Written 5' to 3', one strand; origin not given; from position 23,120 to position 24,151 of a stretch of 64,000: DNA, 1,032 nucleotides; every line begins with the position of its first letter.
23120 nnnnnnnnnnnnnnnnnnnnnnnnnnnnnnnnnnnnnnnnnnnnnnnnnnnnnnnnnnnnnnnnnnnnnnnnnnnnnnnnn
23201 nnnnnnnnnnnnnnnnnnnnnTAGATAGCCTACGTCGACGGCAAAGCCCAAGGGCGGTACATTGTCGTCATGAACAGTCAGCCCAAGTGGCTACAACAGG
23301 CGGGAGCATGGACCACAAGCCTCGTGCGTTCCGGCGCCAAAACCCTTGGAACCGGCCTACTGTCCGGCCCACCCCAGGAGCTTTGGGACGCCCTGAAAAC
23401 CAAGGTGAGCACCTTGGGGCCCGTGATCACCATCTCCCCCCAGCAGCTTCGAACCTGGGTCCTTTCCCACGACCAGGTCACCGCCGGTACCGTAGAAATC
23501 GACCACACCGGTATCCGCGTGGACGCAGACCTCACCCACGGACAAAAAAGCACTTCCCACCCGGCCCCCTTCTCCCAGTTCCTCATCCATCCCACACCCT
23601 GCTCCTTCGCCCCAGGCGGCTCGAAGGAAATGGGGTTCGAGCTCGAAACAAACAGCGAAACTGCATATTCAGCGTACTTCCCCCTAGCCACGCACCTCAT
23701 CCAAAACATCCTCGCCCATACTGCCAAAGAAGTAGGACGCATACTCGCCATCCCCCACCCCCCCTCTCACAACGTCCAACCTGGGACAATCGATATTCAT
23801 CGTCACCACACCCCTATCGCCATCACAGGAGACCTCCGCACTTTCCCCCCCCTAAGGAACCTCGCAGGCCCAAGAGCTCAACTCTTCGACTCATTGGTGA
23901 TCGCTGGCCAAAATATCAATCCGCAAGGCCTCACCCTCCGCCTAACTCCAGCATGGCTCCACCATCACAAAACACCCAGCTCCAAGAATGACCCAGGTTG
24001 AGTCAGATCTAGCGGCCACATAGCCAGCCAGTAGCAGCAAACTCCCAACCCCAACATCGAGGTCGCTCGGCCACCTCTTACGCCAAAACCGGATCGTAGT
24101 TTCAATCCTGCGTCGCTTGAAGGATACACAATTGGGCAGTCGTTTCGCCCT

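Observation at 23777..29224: Dispersed 11-12 nt motif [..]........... clustered around a RAYT-like HUH transposase gene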

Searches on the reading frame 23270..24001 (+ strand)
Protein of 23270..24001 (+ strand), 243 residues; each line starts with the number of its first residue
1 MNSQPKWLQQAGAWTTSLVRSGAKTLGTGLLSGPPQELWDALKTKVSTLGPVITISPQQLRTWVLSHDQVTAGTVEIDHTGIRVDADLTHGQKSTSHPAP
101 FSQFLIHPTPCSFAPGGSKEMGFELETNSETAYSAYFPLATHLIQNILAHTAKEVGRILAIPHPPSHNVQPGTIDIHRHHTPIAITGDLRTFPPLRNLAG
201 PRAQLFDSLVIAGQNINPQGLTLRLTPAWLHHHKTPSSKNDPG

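Call 9: search_protein_families(library=pfam, proteins=[window:23270-24001:+])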
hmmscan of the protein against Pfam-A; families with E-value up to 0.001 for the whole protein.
window:23270-24001:+ (243 aa): 0 families

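Call 10: search_protein_families(library=ncbifam, proteins=[window:23270-24001:+], max_evalue=0.01)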
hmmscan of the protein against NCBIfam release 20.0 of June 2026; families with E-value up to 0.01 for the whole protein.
window:23270-24001:+ (243 aa): 0 families

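Call 63: find_homologous_proteins(query=window:23270-24001:+, max_evalue=0.001)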
Query window:23270-24001:+: 325 candidates shared short words with the query, none scored E <= 0.001.

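Call 82: find_encoding_contigs(protein=window:23270-24001:+, flank=3000, max_places=3)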
Protein window:23270-24001:+ (243 aa): no gene with exactly this product is on record in the collection.

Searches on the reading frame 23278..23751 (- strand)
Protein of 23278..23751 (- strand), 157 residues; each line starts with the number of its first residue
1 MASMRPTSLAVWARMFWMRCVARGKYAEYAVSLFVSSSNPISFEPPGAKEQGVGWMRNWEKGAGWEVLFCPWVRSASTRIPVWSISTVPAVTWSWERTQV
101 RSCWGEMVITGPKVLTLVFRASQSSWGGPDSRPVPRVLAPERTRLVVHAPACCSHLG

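Call 83: find_encoding_contigs(protein=window:23278-23751:-, flank=3000, max_places=3)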
Protein window:23278-23751:- (157 aa): no gene with exactly this product is on record in the collection.
